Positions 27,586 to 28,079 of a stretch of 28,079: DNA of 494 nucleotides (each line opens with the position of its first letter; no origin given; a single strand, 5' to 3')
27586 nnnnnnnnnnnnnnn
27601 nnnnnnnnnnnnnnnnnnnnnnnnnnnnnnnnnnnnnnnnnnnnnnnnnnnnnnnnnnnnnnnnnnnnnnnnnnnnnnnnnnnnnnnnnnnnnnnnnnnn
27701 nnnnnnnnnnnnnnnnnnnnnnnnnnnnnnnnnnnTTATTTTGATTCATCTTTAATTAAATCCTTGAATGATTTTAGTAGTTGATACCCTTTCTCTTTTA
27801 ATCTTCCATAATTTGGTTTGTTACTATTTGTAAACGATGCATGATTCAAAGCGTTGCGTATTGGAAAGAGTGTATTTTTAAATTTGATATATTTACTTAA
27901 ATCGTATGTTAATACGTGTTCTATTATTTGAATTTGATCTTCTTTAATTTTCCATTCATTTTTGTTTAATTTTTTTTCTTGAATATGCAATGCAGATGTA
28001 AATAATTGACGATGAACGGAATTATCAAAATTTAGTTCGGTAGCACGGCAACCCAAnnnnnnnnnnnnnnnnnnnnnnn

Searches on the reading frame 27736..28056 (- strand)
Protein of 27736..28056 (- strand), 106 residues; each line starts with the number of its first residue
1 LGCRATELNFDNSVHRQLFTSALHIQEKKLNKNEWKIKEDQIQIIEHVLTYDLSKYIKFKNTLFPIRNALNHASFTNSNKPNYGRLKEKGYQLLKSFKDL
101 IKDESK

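Call 6: search_protein_families(library=pfam, proteins=[window:27736-28056:-], max_evalue=0.1)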
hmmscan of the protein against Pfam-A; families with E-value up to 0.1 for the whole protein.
window:27736-28056:- (106 aa): 1 family
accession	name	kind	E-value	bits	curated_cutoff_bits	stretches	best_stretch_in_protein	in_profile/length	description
PF14622.11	Ribonucleas_3_3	-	0.034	14.7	35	1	67-95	6-34/128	Ribonuclease-III-like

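Call 8: search_protein_families(library=ncbifam, proteins=[window:27736-28056:-], max_evalue=0.01)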
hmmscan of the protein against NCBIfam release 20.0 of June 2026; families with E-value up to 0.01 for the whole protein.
window:27736-28056:- (106 aa): 2 families
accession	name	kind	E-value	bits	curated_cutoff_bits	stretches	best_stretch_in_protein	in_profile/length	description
NF003792.0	PRK05380.1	equivalog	0.0071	15.1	308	1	15-90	256-332/534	CTP synthase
TIGR00337.1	PyrG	equivalog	0.0094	14.6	462.75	1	14-80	256-323/526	glutamine hydrolyzing CTP synthase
